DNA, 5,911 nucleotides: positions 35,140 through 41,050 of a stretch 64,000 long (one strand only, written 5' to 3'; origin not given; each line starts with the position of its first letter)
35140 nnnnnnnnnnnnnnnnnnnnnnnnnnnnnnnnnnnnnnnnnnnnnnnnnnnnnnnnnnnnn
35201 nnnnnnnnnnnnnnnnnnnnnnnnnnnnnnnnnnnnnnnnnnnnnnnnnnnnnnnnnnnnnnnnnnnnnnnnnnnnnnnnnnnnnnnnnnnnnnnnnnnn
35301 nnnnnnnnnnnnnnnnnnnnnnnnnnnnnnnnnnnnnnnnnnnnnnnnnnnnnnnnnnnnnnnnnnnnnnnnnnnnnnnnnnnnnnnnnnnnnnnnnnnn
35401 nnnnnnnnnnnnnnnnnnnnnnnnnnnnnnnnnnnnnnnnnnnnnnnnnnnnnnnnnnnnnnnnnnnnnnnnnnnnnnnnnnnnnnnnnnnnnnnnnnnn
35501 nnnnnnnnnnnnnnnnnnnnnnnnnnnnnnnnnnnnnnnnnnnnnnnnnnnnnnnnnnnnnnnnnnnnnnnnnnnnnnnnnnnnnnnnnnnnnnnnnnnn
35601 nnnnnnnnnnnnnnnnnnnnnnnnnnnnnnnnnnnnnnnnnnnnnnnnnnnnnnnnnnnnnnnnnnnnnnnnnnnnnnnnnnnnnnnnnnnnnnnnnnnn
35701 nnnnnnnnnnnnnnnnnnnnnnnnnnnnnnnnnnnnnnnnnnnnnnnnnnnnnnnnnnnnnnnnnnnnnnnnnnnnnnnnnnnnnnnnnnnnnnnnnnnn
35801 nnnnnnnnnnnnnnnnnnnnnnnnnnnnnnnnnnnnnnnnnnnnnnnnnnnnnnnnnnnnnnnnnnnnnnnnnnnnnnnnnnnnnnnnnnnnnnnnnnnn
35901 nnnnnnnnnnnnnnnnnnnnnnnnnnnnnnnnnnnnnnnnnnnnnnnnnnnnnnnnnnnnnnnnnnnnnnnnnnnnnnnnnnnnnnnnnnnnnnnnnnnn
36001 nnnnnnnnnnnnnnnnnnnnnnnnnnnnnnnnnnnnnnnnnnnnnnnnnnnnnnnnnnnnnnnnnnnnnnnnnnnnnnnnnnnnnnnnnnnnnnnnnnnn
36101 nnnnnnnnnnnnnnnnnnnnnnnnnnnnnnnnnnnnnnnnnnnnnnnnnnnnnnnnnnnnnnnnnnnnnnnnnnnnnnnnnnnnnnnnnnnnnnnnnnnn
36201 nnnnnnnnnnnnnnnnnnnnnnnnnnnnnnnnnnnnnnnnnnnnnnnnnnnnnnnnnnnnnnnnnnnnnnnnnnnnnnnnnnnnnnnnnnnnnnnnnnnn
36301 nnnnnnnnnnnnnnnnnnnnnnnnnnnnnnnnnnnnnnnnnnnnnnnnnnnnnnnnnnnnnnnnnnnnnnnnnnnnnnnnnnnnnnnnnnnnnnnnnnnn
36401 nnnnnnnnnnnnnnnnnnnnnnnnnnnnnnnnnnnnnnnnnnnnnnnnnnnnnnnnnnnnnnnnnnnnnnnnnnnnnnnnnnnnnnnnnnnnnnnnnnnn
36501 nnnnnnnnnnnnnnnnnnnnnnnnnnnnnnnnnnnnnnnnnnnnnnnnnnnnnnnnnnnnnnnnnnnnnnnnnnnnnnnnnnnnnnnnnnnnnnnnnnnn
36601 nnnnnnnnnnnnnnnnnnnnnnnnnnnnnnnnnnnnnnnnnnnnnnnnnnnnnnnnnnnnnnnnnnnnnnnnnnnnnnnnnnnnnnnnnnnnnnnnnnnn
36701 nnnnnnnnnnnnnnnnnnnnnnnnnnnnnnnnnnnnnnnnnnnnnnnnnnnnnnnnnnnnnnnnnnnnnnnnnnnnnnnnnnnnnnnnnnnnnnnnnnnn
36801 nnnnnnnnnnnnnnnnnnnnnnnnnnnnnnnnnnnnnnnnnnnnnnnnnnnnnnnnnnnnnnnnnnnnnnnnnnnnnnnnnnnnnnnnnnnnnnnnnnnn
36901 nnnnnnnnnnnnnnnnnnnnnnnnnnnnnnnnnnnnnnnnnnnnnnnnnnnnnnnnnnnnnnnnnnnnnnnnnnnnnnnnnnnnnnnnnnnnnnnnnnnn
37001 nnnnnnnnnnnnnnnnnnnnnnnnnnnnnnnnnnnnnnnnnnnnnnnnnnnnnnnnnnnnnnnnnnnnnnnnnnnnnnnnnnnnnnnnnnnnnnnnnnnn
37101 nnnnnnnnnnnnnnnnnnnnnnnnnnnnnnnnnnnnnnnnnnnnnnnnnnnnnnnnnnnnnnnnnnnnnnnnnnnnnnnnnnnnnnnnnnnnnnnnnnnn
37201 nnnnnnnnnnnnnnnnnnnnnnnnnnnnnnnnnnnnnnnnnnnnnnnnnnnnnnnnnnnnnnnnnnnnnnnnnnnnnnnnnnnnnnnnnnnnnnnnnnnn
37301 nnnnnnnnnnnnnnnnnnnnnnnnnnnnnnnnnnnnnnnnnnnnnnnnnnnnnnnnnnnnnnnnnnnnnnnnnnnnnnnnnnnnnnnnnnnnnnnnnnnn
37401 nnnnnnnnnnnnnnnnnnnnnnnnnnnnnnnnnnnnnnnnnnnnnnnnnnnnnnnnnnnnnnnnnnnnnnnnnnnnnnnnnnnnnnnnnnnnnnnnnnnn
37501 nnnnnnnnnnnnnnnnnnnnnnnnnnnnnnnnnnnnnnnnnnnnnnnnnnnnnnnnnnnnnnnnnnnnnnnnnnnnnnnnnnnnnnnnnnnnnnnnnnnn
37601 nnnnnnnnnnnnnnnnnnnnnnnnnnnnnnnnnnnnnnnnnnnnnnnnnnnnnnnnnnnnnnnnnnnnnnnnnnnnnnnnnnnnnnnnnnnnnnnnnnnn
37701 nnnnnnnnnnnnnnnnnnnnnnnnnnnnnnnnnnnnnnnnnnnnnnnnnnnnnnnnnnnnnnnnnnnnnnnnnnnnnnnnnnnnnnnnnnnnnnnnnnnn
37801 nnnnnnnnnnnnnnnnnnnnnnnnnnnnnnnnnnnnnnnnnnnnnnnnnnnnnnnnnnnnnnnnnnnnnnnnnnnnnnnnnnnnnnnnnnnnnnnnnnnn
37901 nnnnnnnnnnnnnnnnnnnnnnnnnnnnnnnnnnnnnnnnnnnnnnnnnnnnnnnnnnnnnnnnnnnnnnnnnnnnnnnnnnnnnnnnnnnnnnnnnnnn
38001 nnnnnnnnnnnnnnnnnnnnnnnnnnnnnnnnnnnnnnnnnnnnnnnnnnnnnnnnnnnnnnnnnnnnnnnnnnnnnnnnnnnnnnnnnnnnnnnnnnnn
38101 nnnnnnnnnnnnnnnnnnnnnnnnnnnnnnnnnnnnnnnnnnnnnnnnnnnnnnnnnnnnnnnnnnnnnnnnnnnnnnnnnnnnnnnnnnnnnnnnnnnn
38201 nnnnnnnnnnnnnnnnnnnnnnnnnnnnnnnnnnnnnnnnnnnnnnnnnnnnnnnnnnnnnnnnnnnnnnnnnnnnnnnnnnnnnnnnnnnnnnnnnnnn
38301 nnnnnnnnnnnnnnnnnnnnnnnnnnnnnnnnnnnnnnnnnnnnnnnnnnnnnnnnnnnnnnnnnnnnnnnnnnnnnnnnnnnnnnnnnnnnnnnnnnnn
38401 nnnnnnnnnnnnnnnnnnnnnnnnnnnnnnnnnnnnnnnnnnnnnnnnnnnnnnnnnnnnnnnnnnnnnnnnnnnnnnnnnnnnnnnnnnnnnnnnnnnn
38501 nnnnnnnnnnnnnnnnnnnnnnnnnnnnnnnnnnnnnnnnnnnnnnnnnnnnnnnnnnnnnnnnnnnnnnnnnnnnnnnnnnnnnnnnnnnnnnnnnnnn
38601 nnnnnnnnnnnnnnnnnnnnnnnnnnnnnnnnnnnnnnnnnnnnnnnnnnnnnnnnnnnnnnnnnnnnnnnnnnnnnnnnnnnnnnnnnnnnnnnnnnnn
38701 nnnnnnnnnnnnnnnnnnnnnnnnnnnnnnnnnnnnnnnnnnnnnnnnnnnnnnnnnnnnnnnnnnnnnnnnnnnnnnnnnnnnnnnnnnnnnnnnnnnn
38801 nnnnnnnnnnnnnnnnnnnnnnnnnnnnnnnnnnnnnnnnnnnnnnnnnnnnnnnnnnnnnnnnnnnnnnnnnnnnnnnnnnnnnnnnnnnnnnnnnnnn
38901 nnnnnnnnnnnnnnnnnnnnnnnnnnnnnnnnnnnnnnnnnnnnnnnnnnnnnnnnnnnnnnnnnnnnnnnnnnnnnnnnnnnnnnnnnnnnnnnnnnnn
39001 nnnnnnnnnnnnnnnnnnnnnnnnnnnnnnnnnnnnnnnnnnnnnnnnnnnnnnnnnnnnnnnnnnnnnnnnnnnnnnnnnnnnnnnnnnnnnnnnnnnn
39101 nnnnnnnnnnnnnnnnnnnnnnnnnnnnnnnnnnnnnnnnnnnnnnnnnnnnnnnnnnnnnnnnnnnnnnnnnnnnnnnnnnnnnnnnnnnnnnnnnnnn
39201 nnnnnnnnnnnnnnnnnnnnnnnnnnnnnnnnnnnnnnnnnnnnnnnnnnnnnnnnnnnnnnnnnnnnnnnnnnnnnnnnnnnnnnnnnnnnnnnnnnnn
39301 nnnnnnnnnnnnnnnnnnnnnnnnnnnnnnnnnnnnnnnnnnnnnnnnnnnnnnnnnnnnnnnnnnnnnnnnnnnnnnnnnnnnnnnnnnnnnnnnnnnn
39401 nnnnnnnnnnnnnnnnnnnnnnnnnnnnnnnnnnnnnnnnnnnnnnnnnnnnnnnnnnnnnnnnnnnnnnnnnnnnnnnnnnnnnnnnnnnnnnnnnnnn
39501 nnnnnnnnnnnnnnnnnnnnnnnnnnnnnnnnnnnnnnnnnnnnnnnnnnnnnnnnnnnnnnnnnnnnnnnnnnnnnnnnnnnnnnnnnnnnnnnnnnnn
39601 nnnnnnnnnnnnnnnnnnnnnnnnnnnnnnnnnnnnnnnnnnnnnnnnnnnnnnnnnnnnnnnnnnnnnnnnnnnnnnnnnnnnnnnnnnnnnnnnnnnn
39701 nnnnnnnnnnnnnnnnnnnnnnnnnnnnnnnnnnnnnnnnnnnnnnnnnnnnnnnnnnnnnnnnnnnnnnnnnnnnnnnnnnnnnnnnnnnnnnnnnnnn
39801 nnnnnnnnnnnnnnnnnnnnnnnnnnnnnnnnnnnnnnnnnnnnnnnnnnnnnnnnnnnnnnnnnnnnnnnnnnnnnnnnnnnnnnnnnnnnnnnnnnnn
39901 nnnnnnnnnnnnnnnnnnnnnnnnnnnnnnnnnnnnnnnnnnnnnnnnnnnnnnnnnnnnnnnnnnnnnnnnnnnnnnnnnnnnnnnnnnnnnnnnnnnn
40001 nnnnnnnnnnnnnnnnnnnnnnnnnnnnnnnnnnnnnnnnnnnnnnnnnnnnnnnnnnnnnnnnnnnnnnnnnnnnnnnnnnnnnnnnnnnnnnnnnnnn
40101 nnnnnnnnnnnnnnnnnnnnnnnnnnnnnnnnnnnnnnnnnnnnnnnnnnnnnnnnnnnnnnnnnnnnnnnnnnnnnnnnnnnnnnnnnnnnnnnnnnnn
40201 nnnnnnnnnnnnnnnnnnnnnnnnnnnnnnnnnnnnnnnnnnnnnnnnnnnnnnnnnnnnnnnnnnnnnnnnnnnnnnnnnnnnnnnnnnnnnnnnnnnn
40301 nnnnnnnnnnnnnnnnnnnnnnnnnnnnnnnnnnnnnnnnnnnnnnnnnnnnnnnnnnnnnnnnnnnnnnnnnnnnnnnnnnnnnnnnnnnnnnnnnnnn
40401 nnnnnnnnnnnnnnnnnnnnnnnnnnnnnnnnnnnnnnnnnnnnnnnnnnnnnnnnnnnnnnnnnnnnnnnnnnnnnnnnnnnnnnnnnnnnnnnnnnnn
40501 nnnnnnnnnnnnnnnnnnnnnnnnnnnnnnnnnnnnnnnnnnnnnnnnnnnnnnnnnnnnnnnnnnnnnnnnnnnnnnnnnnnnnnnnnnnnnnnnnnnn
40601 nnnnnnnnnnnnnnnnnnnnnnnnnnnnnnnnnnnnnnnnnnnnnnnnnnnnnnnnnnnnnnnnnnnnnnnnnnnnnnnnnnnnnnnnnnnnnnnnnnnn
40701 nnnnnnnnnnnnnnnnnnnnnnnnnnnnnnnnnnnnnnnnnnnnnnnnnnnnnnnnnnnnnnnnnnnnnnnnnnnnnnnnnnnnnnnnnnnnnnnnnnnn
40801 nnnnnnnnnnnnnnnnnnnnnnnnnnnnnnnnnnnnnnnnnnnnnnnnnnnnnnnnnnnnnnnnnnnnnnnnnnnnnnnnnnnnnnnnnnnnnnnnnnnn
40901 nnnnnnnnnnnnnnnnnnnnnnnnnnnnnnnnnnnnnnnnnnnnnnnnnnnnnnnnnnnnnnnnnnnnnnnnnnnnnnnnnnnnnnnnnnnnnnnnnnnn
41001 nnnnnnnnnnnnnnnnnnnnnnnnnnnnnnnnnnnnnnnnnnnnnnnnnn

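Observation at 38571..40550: Three-gene RiPP operon: a Sec-signal six-Cys peptide, a DUF692 (MNIO) oxidase and a DUF2063 partner, i.e. a bufferin-type metallophore system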

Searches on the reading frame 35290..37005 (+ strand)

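Call 6: search_protein_families(library=pfam, proteins=[window:35290-37005:+], max_evalue=0.01)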
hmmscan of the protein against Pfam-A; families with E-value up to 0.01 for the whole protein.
window:35290-37005:+ (571 aa): 1 family
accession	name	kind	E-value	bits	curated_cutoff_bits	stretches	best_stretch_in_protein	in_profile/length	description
PF00474.23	SSF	-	2.4e-35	122.6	22.8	2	36-297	4-259/406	Sodium:solute symporter family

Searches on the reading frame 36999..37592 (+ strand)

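Call 6: search_protein_families(library=pfam, proteins=[window:36999-37592:+], max_evalue=0.01)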
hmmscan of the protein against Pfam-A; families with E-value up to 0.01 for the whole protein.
window:36999-37592:+ (197 aa): 4 families
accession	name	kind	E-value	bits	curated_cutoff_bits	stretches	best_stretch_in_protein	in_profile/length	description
PF12867.12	DinB_2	-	5e-16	59.8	24.8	1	48-177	2-127/128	DinB superfamily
PF05163.17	DinB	-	8.8e-11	42.5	23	1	44-191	8-151/165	DinB family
PF04978.18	MST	-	1.9e-05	25.6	27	1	46-177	4-139/149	Mycothiol-S-transferase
PF07609.16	DUF1572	-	0.0012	19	23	1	61-182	27-146/163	Protein of unknown function (DUF1572)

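Call 42: search_protein_families(library=ncbifam, proteins=[window:36999-37592:+], max_evalue=0.001)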
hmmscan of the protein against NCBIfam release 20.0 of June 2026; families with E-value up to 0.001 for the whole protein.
window:36999-37592:+ (197 aa): 0 families

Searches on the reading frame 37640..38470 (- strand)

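Call 6: search_protein_families(library=pfam, proteins=[window:37640-38470:-], max_evalue=0.01)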
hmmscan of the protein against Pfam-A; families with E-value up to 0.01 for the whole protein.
window:37640-38470:- (276 aa): 3 families
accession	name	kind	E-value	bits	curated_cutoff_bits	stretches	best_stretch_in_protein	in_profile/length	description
PF13561.12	adh_short_C2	-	3.2e-67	227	27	1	38-274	1-236/236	Enoyl-(Acyl carrier protein) reductase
PF00106.31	adh_short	-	2.1e-56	191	26.6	1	32-226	1-194/195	short chain dehydrogenase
PF08659.16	KR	-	1.7e-10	41.5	22.6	1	35-191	4-159/180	KR domain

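Call 42: search_protein_families(library=ncbifam, proteins=[window:37640-38470:-], max_evalue=0.001)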
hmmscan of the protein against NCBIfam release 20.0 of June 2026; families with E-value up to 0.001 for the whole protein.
window:37640-38470:- (276 aa): 233 families (the best 25 are shown)
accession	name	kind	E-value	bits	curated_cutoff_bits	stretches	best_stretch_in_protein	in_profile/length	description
NF005309.0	PRK06841.1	subfamily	4.9e-75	252.3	286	1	23-275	7-254/255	GolD/DthD family dehydrogenase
NF005559.1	PRK07231.1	subfamily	5.9e-69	232.3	215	1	29-274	2-248/249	glucose 1-dehydrogenase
TIGR01832.1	kduD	equivalog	6.2e-66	222.4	338.85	1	27-276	1-248/248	2-dehydro-3-deoxy-D-gluconate 5-dehydrogenase KduD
NF009384.0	PRK12743.1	equivalog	1.8e-64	217.5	264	1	31-274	6-248/258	SDR family oxidoreductase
NF004818.0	PRK06172.1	equivalog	2.3e-63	213.9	336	1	29-275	5-252/253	SDR family oxidoreductase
NF005067.0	PRK06484.1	equivalog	4.5e-63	213.6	713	1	31-275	9-253/524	short chain dehydrogenase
NF006070.0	PRK08213.1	subfamily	7.7e-62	209.1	279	1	25-275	6-258/259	gluconate 5-dehydrogenase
TIGR01830.1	3oxo_ACP_reduc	equivalog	2.5e-60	204.1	297.75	1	34-272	1-237/239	3-oxoacyl-[acyl-carrier-protein] reductase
NF053807.1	RhamDHLra1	equivalog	3.1e-60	204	400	1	30-273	3-247/252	L-rhamnose 1-dehydrogenase Lra1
NF004791.0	PRK06138.1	equivalog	3.1e-60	203.6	312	1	29-275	3-251/252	SDR family oxidoreductase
NF009466.0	PRK12826.1-2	subfamily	3.7e-60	203.5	222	1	32-273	4-244/248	3-oxoacyl-ACP reductase FabG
NF006528.0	PRK08993.1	subfamily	1.1e-59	202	430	1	26-276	5-253/253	2-dehydro-3-deoxy-D-gluconate 5-dehydrogenase KduD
NF004198.0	PRK05653.1-3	equivalog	1.4e-58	198.3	296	1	30-273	6-246/248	3-oxoacyl-ACP reductase FabG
NF005467.0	PRK07060.1-5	equivalog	2.6e-58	197.4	360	1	25-276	3-245/245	SDR family oxidoreductase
NF004774.0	PRK06114.1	equivalog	2.1e-57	194.5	360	1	20-275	5-261/262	SDR family oxidoreductase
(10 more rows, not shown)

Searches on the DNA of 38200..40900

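Call 67: search_rna_families(source=window, start=38200, end=40900, threshold=evalue, max_evalue=1)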
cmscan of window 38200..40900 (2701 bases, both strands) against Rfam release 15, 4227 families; matches with E-value up to 1: 1.
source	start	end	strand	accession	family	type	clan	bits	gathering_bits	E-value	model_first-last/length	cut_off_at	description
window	39025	39085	+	RF03934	mir-m107-1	Gene; miRNA;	-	25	83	0.13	1-65/65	no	mir-m107-1 microRNA precursor family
